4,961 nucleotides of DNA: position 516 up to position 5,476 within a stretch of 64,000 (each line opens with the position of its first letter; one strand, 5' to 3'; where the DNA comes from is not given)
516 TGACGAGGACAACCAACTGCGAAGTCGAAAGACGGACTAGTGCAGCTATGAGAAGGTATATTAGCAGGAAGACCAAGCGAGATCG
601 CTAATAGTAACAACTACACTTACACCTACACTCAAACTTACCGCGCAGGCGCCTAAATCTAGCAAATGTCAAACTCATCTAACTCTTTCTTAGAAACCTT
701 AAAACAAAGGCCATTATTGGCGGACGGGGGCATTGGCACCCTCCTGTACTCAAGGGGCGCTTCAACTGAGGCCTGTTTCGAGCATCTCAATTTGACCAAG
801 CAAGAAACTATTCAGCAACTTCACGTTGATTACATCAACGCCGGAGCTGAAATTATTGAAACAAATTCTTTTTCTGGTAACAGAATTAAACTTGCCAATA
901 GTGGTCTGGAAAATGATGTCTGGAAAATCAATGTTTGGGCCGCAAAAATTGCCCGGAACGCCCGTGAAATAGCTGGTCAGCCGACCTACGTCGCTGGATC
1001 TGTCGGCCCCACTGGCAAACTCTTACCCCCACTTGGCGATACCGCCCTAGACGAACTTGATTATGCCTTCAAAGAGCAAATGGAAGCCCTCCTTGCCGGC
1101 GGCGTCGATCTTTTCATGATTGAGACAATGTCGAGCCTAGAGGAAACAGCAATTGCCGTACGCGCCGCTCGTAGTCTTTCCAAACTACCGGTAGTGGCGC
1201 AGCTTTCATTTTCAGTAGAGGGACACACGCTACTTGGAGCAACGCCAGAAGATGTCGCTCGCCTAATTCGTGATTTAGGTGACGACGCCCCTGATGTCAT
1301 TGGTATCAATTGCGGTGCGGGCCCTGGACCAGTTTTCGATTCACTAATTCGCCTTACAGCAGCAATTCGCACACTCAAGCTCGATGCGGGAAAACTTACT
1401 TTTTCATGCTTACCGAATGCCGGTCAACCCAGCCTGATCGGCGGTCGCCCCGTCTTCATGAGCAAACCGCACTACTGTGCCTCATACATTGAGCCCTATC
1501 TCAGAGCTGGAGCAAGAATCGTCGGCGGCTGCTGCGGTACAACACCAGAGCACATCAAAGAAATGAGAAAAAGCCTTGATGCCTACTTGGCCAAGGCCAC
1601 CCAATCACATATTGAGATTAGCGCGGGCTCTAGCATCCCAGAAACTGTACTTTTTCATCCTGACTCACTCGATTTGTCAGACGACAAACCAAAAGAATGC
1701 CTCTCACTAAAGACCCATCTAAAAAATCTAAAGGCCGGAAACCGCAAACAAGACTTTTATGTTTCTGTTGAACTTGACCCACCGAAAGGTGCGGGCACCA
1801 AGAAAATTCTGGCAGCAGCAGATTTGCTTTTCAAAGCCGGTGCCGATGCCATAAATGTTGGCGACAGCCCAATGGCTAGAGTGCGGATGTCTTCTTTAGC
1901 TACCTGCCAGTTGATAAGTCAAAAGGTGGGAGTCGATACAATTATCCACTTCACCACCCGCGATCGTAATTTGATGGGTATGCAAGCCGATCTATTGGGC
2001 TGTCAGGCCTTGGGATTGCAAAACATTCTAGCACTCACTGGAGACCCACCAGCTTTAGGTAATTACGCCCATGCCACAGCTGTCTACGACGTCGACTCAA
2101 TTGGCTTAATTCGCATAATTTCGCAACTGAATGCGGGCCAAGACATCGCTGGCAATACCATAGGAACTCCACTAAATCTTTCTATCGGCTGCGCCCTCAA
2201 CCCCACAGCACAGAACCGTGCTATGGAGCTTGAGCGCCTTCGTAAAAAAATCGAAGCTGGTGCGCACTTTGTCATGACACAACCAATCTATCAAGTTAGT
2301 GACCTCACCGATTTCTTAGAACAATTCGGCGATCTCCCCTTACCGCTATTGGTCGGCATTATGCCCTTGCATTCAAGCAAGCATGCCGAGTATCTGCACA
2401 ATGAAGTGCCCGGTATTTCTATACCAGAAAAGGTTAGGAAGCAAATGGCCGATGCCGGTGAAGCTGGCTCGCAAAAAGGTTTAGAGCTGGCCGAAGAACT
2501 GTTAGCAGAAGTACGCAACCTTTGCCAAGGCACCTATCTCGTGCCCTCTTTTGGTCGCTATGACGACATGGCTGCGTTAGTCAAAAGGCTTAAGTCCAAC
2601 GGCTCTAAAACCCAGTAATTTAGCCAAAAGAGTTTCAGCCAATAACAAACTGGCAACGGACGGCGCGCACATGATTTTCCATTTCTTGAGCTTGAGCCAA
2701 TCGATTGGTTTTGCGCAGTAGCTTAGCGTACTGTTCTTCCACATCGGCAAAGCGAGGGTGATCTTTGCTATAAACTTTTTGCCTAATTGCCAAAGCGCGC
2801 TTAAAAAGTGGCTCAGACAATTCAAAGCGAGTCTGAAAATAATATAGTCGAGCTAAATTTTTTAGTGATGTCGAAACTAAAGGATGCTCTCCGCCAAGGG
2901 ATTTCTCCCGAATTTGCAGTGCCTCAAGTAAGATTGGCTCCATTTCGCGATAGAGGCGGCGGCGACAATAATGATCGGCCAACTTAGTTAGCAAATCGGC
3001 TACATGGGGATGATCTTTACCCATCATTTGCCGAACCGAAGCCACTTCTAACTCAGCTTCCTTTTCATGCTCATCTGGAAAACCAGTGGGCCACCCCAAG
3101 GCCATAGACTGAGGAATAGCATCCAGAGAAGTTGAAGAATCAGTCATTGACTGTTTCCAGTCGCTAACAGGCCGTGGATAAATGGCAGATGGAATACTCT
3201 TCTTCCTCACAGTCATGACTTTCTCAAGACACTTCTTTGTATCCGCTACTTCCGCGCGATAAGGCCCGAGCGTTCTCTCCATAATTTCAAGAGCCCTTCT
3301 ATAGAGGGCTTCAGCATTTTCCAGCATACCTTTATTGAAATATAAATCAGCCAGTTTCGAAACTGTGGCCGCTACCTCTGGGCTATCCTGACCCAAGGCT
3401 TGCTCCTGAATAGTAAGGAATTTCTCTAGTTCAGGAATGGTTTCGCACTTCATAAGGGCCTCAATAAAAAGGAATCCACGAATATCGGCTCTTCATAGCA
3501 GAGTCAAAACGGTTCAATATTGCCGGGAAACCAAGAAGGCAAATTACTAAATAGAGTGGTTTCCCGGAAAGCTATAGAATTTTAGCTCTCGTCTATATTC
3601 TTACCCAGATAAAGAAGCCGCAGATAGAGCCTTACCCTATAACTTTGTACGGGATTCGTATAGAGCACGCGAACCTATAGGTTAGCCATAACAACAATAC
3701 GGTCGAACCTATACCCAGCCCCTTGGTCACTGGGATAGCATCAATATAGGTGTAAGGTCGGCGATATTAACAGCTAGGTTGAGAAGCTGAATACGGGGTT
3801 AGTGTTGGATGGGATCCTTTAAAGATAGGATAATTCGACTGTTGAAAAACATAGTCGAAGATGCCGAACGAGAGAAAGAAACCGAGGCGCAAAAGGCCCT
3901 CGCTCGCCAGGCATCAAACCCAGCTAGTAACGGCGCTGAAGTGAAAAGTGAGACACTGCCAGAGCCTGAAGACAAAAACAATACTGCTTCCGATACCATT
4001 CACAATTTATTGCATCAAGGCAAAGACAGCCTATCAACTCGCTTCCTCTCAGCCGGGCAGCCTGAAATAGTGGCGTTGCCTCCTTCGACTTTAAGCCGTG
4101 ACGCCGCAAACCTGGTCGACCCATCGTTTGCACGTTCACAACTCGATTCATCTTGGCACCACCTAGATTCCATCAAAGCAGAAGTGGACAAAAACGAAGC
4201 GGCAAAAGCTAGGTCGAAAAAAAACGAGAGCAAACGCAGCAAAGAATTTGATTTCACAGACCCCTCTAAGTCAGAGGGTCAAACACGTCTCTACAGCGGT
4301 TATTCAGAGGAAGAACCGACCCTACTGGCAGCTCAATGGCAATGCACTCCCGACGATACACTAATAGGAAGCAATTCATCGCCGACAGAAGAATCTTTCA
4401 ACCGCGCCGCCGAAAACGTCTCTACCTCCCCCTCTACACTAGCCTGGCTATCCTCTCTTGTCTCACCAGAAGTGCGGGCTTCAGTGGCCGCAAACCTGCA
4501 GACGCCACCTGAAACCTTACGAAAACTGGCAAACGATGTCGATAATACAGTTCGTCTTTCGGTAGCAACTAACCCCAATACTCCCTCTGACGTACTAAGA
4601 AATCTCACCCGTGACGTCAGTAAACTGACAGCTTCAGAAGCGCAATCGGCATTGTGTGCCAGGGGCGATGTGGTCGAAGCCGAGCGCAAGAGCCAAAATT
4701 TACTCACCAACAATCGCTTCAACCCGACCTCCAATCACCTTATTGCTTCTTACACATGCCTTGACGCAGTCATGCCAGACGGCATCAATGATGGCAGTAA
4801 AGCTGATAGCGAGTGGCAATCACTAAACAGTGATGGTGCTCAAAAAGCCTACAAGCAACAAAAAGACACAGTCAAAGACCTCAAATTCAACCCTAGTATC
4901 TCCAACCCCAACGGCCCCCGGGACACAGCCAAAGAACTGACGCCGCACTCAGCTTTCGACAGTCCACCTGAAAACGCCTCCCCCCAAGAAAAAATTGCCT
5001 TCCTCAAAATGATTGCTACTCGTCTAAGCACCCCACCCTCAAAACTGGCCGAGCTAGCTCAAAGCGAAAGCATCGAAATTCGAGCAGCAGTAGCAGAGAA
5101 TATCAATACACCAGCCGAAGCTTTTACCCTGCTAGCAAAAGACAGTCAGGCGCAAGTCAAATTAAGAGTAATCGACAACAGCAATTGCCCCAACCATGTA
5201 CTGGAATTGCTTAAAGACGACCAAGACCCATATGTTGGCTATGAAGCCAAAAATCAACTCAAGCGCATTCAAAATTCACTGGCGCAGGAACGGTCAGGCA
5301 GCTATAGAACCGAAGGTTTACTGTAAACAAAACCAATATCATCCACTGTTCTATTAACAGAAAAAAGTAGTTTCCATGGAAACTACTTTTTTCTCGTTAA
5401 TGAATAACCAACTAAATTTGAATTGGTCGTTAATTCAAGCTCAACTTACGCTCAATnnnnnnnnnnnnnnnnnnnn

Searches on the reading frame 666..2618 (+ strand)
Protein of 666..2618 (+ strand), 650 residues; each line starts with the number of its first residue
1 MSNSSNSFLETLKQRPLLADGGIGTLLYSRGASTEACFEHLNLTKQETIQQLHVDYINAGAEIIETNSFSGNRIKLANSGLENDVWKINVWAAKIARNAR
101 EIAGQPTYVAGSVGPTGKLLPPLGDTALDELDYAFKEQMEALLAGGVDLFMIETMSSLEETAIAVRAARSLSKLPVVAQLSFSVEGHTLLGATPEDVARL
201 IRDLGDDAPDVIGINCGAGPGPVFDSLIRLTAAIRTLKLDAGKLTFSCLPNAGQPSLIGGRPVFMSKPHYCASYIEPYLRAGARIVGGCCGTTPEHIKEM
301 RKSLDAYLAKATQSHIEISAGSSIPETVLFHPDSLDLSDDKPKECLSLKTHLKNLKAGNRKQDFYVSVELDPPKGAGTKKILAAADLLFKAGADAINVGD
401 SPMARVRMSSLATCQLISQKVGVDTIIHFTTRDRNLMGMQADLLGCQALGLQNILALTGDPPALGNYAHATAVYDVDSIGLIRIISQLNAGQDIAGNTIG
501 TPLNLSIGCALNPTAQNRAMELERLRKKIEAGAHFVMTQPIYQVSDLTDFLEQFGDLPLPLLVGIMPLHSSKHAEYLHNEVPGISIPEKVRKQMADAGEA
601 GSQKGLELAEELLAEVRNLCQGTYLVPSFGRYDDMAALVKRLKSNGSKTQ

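Call 57: search_protein_families(library=pfam, proteins=[window:666-2618:+], max_evalue=0.00001)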
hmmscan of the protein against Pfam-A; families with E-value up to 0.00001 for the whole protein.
window:666-2618:+ (650 aa): 2 families
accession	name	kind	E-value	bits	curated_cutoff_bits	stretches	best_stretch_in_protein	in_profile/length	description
PF02574.22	S-methyl_trans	-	5.3e-67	227.1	22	1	17-303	1-282/283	Homocysteine S-methyltransferase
PF02219.23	MTHFR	-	9.3e-35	120.8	24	1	360-616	7-260/287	Methylenetetrahydrofolate reductase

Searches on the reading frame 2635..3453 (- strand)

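Call 57: search_protein_families(library=pfam, proteins=[window:2635-3453:-], max_evalue=0.00001)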
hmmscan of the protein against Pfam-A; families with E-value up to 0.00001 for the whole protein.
window:2635-3453:- (272 aa): 6 families
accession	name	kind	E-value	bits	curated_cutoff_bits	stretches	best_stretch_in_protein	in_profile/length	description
PF13424.12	TPR_12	-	2.5e-36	124.1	30.1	4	151-226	2-77/77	Tetratricopeptide repeat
PF24885.1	TPR_NPHP3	-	2.2e-31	109.5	100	2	147-266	94-213/239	Nephrocystin-3 TPR domain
PF13374.12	TPR_10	-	7.1e-24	83.5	27.5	1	195-233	3-41/42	Tetratricopeptide repeat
PF13176.12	TPR_7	-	7e-09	35.5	27.9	0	196-225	1-30/36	Tetratricopeptide repeat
PF00515.34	TPR_1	-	1.4e-07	31.4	27.8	0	34-57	7-30/34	Tetratricopeptide repeat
PF07719.23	TPR_2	-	6.9e-06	26.2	27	0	33-58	6-31/34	Tetratricopeptide repeat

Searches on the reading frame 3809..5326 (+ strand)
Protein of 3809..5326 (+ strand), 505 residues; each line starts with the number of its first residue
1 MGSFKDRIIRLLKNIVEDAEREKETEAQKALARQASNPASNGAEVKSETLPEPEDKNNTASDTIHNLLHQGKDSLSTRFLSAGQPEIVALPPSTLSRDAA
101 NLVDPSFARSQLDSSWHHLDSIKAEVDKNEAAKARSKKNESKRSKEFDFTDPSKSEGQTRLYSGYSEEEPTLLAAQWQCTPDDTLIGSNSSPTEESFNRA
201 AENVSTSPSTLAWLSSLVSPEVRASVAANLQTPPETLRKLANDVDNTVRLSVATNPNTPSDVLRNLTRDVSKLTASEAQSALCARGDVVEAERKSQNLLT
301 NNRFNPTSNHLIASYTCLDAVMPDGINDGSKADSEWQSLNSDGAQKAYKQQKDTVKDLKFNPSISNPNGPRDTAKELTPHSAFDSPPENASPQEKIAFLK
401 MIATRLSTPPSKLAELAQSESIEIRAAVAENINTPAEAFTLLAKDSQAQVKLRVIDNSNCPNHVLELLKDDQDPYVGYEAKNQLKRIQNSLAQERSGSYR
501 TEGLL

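Call 57: search_protein_families(library=pfam, proteins=[window:3809-5326:+], max_evalue=0.00001)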
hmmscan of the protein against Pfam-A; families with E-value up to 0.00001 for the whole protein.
window:3809-5326:+ (505 aa): 2 families
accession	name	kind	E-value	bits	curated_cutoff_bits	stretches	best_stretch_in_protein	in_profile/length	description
PF01816.23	LRV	-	2.3e-17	62.5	21.6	0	220-245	1-26/26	Leucine rich repeat variant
PF25591.1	LRV_2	-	6.2e-07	29.7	27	0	225-266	5-45/61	Leucine Rich Repeat Variant domain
